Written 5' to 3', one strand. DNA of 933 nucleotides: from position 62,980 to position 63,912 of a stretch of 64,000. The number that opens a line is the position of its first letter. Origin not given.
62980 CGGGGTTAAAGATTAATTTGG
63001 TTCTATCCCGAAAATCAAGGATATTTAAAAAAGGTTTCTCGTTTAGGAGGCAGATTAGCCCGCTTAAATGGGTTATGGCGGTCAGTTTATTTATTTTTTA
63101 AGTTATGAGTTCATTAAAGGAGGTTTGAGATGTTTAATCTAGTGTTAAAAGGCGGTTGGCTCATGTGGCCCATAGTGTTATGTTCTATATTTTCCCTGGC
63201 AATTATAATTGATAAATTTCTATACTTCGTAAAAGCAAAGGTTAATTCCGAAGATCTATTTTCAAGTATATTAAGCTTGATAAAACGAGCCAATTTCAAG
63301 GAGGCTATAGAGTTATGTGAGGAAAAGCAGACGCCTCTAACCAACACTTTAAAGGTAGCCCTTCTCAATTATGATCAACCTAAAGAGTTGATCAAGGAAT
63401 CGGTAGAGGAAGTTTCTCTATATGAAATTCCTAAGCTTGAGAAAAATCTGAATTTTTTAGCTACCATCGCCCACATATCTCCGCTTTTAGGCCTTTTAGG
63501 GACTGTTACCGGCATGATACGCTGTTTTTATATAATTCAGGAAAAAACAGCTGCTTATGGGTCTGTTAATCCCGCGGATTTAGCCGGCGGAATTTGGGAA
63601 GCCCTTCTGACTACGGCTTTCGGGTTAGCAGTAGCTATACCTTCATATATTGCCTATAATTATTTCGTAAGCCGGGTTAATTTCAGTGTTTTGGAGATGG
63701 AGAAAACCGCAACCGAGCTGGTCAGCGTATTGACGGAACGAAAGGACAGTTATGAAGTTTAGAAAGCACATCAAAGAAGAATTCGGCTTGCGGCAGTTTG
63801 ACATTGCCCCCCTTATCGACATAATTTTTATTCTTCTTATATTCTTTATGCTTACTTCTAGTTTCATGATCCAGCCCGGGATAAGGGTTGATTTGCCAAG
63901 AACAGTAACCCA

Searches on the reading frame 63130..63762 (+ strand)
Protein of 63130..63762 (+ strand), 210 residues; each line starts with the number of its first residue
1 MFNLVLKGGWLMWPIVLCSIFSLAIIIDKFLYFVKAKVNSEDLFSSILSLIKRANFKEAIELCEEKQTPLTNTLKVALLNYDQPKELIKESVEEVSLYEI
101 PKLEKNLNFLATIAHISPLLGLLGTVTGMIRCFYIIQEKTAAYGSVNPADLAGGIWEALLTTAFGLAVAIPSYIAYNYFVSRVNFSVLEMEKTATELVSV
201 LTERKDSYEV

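Call 46: find_encoding_contigs(protein=window:63130-63762:+, flank=10000, max_places=3)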
Protein window:63130-63762:+ (210 aa): 1 contig read that carries it; 1 place shown.
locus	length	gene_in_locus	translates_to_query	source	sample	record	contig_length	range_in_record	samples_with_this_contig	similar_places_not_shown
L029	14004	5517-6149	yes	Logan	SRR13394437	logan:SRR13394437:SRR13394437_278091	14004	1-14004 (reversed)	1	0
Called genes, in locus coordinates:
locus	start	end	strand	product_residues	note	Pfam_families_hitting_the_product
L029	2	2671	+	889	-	?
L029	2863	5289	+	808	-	PF12895:ANAPC3 (faint), PF22860:DUF7017 (faint), PF13432:TPR_16 (weak), PF13525:YfiO (weak), PF13424:TPR_12 (weak), PF00515:TPR_1 (weak), PF13432:TPR_16 (weak), PF09976:TPR_21 (weak), +22 more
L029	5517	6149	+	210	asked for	PF01618:MotA_ExbB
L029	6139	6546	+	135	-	PF02472:ExbD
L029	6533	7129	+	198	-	-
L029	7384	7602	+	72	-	PF10771:DUF2582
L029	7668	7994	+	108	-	-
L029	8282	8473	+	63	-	PF12728:HTH_17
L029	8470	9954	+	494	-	PF11104:PilM_2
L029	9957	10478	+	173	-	PF27480:ComC_C (faint)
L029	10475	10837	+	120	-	-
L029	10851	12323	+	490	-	PF07660:STN (weak), PF03958:Secretin_N, PF00263:Secretin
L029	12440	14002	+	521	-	?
